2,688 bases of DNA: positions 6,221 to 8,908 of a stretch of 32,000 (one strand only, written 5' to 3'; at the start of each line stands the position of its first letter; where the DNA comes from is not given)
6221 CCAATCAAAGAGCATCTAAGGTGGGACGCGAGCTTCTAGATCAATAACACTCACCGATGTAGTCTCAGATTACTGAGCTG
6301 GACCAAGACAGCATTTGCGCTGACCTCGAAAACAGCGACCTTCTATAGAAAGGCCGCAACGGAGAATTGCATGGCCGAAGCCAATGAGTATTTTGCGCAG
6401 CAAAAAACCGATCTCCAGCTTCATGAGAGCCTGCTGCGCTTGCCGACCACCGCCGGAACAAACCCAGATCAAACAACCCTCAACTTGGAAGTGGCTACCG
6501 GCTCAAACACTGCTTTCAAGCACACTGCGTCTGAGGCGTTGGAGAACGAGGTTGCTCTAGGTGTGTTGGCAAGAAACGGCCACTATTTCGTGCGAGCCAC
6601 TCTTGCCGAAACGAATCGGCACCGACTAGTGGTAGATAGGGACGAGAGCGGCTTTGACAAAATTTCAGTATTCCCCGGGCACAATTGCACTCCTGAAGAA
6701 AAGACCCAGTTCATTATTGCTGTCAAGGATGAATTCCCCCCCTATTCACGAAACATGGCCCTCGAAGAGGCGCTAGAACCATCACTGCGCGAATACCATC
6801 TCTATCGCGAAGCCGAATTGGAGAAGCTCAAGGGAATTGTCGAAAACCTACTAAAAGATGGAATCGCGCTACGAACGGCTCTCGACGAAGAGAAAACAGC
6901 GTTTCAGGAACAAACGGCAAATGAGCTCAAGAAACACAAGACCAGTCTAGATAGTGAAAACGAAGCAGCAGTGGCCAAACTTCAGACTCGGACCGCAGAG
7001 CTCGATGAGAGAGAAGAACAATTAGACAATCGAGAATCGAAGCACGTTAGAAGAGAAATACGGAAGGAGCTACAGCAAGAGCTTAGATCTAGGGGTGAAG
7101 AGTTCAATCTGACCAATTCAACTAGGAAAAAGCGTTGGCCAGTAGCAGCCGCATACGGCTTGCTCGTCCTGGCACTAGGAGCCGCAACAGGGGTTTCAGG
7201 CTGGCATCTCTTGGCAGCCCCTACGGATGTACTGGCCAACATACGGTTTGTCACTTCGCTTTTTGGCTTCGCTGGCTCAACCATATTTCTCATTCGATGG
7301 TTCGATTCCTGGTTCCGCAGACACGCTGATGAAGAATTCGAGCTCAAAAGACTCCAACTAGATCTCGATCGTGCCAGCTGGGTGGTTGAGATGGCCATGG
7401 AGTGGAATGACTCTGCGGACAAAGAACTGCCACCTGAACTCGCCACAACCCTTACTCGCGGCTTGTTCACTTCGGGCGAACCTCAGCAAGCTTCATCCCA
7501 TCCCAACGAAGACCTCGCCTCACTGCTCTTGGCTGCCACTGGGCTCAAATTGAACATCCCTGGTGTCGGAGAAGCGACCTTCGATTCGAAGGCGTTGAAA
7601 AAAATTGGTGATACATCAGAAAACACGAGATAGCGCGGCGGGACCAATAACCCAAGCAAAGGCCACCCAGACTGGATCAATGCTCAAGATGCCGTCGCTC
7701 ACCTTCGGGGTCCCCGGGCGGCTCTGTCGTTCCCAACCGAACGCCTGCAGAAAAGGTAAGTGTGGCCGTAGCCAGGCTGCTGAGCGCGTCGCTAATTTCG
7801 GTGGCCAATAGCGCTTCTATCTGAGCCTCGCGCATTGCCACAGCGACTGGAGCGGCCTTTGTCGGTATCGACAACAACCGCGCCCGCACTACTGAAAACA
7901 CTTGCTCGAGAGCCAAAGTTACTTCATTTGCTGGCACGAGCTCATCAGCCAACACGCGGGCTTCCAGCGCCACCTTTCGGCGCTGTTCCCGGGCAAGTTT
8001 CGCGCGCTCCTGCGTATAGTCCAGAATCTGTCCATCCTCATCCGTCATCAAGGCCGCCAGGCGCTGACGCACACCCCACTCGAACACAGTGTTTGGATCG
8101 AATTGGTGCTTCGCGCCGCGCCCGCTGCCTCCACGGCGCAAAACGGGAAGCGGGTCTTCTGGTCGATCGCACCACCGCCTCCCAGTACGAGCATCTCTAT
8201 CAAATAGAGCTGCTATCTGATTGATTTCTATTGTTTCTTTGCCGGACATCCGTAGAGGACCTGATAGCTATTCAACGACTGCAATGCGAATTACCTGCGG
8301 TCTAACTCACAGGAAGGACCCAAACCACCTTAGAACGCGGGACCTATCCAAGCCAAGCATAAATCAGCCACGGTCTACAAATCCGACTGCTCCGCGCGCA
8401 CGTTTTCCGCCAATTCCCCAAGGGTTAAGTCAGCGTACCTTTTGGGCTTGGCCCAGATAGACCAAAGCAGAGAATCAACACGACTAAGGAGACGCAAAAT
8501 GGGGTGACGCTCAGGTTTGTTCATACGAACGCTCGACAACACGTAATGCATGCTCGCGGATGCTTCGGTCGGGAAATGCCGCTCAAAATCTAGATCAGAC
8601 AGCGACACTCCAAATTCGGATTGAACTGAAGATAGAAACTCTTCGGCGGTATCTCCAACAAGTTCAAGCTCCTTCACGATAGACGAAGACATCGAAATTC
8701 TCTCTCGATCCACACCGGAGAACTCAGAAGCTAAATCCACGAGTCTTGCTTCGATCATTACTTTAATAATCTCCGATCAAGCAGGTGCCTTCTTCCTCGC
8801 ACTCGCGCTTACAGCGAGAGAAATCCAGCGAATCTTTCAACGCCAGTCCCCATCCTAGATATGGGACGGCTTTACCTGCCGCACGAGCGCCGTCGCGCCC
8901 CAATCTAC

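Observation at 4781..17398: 12.6-kb integrase-bounded island with a phage-satellite-like gene set carrying an Rhs toxin cassette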

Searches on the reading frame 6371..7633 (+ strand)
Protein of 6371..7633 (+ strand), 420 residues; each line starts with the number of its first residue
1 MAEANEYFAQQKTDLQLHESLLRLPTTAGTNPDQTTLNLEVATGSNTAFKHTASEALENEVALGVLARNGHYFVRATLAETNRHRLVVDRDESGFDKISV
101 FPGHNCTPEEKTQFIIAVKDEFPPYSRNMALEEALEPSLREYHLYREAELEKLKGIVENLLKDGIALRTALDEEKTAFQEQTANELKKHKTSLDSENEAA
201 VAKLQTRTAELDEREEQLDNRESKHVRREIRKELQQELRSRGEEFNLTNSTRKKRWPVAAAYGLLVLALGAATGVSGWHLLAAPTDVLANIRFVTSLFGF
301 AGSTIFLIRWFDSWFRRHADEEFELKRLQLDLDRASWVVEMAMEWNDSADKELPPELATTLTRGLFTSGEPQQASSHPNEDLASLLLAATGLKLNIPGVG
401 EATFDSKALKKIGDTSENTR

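Call 8: search_protein_families(library=pfam, proteins=[window:6371-7633:+], max_evalue=0.01)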
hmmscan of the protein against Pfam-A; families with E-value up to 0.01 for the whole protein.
window:6371-7633:+ (420 aa): 0 families

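Call 10: search_protein_families(library=phrogs, proteins=[window:6371-7633:+], max_evalue=1)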
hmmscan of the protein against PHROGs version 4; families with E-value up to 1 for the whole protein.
window:6371-7633:+ (420 aa): 4 families
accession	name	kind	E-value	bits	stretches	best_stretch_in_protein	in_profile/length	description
phrog_250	-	unknown function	0.026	14.7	1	166-233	154-199/367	-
phrog_31790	-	unknown function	0.052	14.7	1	182-251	100-167/193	-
phrog_33615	-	unknown function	0.11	11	1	174-249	83-155/1395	-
phrog_67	-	other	0.24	11.4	1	150-248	418-518/743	DNA methyltransferase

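Call 11: search_protein_families(library=pfam, proteins=[window:6371-7633:+], max_evalue=10)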
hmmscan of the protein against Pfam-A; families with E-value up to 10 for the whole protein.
window:6371-7633:+ (420 aa): 7 families
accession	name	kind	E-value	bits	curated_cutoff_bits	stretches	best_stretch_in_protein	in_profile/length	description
PF20990.2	DUF2207_C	-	0.017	15.2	33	1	181-307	57-176/247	Predicted membrane protein (DUF2207) C-terminal domain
PF19097.5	Snu56_snRNP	-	0.086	12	25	1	91-236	152-291/438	Snu56-like U1 small nuclear ribonucleoprotein component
PF08945.15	Bclx_interact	-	0.12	12.7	25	1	222-252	4-36/39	Bcl-x interacting, BH3 domain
PF09731.14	Mitofilin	-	0.13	11.6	27.4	1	149-241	279-371/614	Mitochondrial inner membrane protein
PF03938.19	OmpH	-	2.2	8.9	32.4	1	182-247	13-76/141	Outer membrane protein (OmpH-like)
PF18476.7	PIN_8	-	2.6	8.3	26.1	1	139-238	41-142/227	PIN like domain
PF02601.20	Exonuc_VII_L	-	4.8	7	35.9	1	107-240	130-261/315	Exonuclease VII, large subunit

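Call 24: search_protein_families(library=ncbifam, proteins=[window:6371-7633:+], max_evalue=1)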
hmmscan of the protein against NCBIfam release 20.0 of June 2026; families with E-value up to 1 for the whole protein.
window:6371-7633:+ (420 aa): 8 families
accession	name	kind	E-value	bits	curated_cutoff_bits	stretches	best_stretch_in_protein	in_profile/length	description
NF052375.1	antisigma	equivalog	0.00052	20.1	100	1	198-279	29-108/217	anti-sigma factor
TIGR03142.1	cytochro_ccmI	equivalog_domain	0.0049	17.1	29.3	1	193-270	30-109/118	c-type cytochrome biogenesis protein CcmI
TIGR02168.1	SMC_prok_B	equivalog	0.034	11.9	567.35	1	121-246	380-507/1181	chromosome segregation protein SMC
TIGR01554.3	major_cap_HK97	equivalog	0.061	12.4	27.5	1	167-248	4-87/385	phage major capsid protein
NF043056.1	T4SS_LegK1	equivalog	0.25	9.9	550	1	125-249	301-433/516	Dot/Icm T4SS effector kinase LegK1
NF050013.1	HpsJ_like_A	equivalog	0.37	10.4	140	1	163-254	97-186/217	HpsJ-like protein, cyanoexosortase A-associated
TIGR01069.2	mutS2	equivalog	0.74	8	400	1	147-241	529-627/790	endonuclease MutS2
NF045780.1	TrlF_fam_ATP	equivalog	0.88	8.2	350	0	141-244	607-714/944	TrlF family AAA-like ATPase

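Call 25: search_protein_families(library=padloc, proteins=[window:6371-7633:+], max_evalue=0.1)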
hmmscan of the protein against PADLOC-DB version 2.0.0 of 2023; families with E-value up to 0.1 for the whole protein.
window:6371-7633:+ (420 aa): 2 families
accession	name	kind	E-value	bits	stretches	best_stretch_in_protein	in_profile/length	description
PDLC03841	LeoBC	-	3.1e-05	21.3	1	145-303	357-505/601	-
PDLC03860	LmuB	-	0.00083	16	1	147-258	332-446/565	-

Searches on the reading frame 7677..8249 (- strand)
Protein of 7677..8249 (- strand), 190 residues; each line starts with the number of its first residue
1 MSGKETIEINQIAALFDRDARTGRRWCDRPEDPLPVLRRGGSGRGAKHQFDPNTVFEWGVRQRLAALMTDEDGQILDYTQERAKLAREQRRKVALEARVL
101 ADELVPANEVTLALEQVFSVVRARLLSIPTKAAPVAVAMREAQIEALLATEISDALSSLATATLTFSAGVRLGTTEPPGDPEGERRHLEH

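Call 8: search_protein_families(library=pfam, proteins=[window:7677-8249:-], max_evalue=0.01)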
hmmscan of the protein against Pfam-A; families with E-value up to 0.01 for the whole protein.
window:7677-8249:- (190 aa): 0 families

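Call 10: search_protein_families(library=phrogs, proteins=[window:7677-8249:-], max_evalue=1)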
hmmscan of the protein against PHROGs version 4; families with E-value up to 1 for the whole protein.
window:7677-8249:- (190 aa): 3 families
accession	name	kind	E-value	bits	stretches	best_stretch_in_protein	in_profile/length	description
phrog_57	-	head and packaging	7.6e-23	82.4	1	5-167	11-177/199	terminase small subunit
phrog_141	-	head and packaging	3e-07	31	1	6-160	15-158/183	terminase small subunit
phrog_66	-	integration and excision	0.31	11.7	1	1-122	88-218/412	excisionase and transcriptional regulator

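Call 11: search_protein_families(library=pfam, proteins=[window:7677-8249:-], max_evalue=10)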
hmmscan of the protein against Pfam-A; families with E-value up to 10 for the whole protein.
window:7677-8249:- (190 aa): 0 families

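Call 15: find_homologous_proteins(query=window:7677-8249:-)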
Query window:7677-8249:- (190 aa): 5 proteins with E <= 0.001 among 1467 candidates.
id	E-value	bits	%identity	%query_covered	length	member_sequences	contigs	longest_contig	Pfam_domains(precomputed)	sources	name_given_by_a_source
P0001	7.1e-67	243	100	65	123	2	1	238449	-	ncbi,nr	ncbi:MAG: hypothetical protein NXH85_13870 [Pseudomonadaceae bacterium]|nr:hypothetical protein [Pse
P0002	3.3e-19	88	51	51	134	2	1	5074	-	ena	-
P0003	6.4e-11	61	43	47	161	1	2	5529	PF07278.19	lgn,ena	-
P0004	2.2e-9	56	47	48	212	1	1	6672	-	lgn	-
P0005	2.7e-4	39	37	55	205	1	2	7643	-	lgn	-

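Call 16: find_encoding_contigs(protein=P0001, flank=10000, max_places=4)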
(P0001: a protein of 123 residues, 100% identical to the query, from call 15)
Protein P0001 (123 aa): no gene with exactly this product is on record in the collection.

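Call 17: find_encoding_contigs(protein=P0002, flank=10000, max_places=4)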
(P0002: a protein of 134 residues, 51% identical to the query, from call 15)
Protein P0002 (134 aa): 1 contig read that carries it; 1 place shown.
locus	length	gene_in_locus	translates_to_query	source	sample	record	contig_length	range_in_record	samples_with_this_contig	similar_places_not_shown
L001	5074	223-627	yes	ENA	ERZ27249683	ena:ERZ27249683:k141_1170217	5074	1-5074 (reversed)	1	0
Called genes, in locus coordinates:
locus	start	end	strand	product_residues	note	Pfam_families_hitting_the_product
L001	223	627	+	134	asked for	-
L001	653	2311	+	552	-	PF05876:GpA_ATPase, PF20454:GpA_nuclease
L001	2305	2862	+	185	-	-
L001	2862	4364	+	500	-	PF05136:Phage_portal_2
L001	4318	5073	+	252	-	?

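Call 18: find_encoding_contigs(protein=P0004, flank=10000, max_places=4)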
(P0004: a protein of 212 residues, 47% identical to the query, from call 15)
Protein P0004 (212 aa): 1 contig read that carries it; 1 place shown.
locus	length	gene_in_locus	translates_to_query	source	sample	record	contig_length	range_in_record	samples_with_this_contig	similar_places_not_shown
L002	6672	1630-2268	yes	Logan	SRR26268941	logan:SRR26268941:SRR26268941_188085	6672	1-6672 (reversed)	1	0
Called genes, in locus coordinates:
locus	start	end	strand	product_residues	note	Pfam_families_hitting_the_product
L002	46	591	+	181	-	PF20057:DUF6456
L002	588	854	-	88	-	-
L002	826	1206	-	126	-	PF07410:Phage_Gp111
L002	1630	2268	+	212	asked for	-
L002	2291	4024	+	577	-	PF05876:GpA_ATPase, PF20454:GpA_nuclease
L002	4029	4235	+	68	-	-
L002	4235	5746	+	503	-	PF05136:Phage_portal_2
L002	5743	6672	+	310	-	?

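Call 24: search_protein_families(library=ncbifam, proteins=[window:7677-8249:-], max_evalue=1)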
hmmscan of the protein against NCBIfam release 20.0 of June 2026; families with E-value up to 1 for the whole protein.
window:7677-8249:- (190 aa): 3 families
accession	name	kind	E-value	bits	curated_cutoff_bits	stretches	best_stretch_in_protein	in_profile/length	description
NF033787.1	HTH_BldC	subfamily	0.0065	16.3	77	1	9-28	5-24/49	BldC family transcriptional regulator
NF006151.0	PRK08296.1-3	equivalog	0.024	13.1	693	1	50-153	474-581/604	hypothetical protein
NF033576.1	mCpol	domain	0.075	13.7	40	1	108-170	31-90/118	mCpol domain-containing protein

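Call 25: search_protein_families(library=padloc, proteins=[window:7677-8249:-], max_evalue=0.1)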
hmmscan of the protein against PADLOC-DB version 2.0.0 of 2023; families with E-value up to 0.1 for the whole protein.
window:7677-8249:- (190 aa): 0 families

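Call 29: find_related_loci(query=window:7677-8249:-, collection=viral_contigs, flank=8000)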
Query window:7677-8249:- (190 aa) in viral_contigs; peptide patterns used: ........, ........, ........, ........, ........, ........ (x = any residue, [..] = any of these).
12 stretches matched a pattern, but none encodes a relative of the query by tblastn (E <= 1e-3).

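Call 33: find_related_loci(query=A1, collection=viral_contigs, flank=8000)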
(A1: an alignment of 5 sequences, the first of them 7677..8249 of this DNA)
Query A1 (190 aa) in viral_contigs; peptide patterns used: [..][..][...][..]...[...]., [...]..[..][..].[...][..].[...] (x = any residue, [..] = any of these).
175 stretches matched a pattern; 108 encode a relative of the query (tblastn E <= 1e-3); the best 80 are kept; 80 distinct loci.
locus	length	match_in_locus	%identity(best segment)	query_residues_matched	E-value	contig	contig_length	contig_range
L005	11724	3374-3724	37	75-185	6e-16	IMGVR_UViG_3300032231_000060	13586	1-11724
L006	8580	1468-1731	40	72-159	7e-12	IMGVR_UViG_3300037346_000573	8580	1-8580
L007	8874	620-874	36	76-160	1e-11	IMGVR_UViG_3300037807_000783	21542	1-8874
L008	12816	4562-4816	36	76-160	1e-11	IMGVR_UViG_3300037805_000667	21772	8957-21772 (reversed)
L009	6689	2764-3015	42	77-160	5e-11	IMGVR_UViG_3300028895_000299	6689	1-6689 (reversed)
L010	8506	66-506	31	9-159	5e-11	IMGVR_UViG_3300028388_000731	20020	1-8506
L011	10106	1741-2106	37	39-160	5e-11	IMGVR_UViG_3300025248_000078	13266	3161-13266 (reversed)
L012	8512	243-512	37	77-165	6e-11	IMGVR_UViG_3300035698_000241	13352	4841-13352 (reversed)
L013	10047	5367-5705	31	49-160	3e-10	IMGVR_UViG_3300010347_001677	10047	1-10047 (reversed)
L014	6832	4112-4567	30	5-160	4e-10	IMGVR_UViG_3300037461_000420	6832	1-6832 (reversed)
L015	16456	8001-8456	30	5-160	4e-10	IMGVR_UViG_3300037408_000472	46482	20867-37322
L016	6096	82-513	29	1-160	3e-10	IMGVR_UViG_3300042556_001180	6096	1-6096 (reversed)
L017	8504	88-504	32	9-160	5e-10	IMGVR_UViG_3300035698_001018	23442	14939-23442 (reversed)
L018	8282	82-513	29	1-160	5e-10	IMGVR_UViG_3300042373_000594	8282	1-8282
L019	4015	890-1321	29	1-160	5e-10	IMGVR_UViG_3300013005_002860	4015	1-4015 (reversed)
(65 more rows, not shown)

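Call 42: search_dna_similar(query=window:7677-8249:-, collection=phages, mode=protein, max_evalue=0.001, max_rows=25)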
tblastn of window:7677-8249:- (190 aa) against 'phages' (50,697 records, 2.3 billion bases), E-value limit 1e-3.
Records with a match: 5; places in all: 5; records where one place covers at least 80% of the query: 0.
Best place of each record, by identity: <60% 5.
By first word of the organism name: Bacteriophage 2; Roseobacter 2; Exiguobacterium 1.
By host as written in the record: Paenibacillus larvae ATCC 9545 2; Roseobacter sp. FZCC0197 2; Exiguobacterium alkaliphilum 1.
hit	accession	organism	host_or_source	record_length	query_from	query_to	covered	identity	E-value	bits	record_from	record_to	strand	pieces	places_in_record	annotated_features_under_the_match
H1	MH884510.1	Exiguobacterium phage vB_EalM-137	Exiguobacterium alkaliphilum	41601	36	160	66%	31.7%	2e-4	47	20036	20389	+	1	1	hypothetical protein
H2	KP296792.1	Bacteriophage Lily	Paenibacillus larvae ATCC 9545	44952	72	176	55%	33.6%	5e-5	49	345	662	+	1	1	terminase small subunit | terminase large subunit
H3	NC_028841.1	Bacteriophage Lily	Paenibacillus larvae ATCC 9545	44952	72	176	55%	33.6%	5e-5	49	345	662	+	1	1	terminase small subunit | terminase large subunit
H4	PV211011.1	Roseobacter phage CRP-821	Roseobacter sp. FZCC0197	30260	81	183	54%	31.9%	3e-4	46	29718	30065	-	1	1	terminase small subunit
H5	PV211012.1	Roseobacter phage CRP-822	Roseobacter sp. FZCC0197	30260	81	183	54%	31.9%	3e-4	46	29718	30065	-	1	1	terminase small subunit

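Call 57: search_protein_families(library=phrogs, proteins=[L006:4848-6428:+], max_evalue=0.001)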
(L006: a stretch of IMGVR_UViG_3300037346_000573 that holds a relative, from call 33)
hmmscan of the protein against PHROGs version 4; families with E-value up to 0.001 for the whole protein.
L006:4848-6428:+ (526 aa): 1 family
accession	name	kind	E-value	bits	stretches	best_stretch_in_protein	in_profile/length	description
phrog_2373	-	DNA, RNA and nucleotide metabolism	1.3e-18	67.9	1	8-404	9-426/515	DNA helicase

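Call 90: search_solved_structures(query=A1, max_evalue=10)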
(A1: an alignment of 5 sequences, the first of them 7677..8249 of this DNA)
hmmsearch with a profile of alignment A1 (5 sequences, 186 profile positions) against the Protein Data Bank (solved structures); distinct sequences matched with E-value up to 10: 7.
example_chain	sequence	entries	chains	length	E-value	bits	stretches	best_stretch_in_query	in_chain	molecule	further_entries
5h7b_A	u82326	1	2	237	0.015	18.3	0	42-75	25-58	Immunoglobulin G-binding protein A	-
7aor_ab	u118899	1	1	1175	0.019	17.9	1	105-171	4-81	mS49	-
5h7a_C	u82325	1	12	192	0.026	17.5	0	42-75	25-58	Immunoglobulin G-binding protein A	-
5h79_D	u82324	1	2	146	0.075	16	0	42-75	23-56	Immunoglobulin G-binding protein A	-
2bap_D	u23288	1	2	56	0.17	14.8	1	66-92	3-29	Diaphanous protein homolog 1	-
3umf_A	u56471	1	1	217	2.5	11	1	75-104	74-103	Adenylate kinase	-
9qu4_A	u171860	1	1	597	3.3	10.6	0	42-76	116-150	Immunoglobulin G-binding protein A,Choline/ethanolamine transporter FLVCR2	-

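Call 91: search_protein_families(library=pfam, alignment_id=A1, max_evalue=1)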
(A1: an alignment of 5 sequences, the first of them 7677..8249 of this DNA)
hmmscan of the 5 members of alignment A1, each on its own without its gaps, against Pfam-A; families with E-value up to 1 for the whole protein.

A. member 1, window:7677-8249:- (190 aa): 0 families

B. families by the number of members that match (of 5 scanned): 10 families
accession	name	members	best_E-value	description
PF07278.17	DUF1441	2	2.7e-05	Protein of unknown function (DUF1441)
PF12728.13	HTH_17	1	0.0005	Helix-turn-helix domain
PF23186.1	DUF7059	1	0.0078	Domain of unknown function (DUF7059)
PF18555.7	MobL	1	0.019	MobL relaxases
PF04545.22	Sigma70_r4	1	0.048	Sigma-70, region 4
PF07471.18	Phage_Nu1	1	0.054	Phage DNA packaging protein Nu1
PF12867.12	DinB_2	1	0.099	DinB superfamily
PF13412.12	HTH_24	1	0.15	Winged helix-turn-helix DNA-binding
PF13191.12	AAA_16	1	0.18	AAA ATPase domain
PF10410.14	DnaB_bind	1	0.3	DnaB-helicase binding domain of primase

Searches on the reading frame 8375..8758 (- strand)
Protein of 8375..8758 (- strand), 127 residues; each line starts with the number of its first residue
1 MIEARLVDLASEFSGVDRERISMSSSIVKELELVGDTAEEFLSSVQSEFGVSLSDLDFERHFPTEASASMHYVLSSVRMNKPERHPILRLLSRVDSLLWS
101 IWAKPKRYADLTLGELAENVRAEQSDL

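Call 8: search_protein_families(library=pfam, proteins=[window:8375-8758:-], max_evalue=0.01)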
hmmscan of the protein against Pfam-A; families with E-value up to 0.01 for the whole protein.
window:8375-8758:- (127 aa): 1 family
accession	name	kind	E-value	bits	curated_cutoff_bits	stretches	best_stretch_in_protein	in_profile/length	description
PF07377.18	DUF1493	-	0.00081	20.5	21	1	16-72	24-79/108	Protein of unknown function (DUF1493)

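Call 10: search_protein_families(library=phrogs, proteins=[window:8375-8758:-], max_evalue=1)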
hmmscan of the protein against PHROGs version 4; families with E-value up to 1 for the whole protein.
window:8375-8758:- (127 aa): 2 families
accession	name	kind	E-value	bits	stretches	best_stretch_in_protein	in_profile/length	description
phrog_20802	-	unknown function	0.021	16.4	1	19-74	27-82/108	-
phrog_546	-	unknown function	0.26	12.3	1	27-68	12-52/162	-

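Call 24: search_protein_families(library=ncbifam, proteins=[window:8375-8758:-], max_evalue=1)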
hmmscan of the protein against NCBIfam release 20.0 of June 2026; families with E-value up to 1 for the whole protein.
window:8375-8758:- (127 aa): 0 families

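Call 25: search_protein_families(library=padloc, proteins=[window:8375-8758:-], max_evalue=0.1)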
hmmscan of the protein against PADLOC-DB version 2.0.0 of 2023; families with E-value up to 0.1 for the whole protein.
window:8375-8758:- (127 aa): 0 families
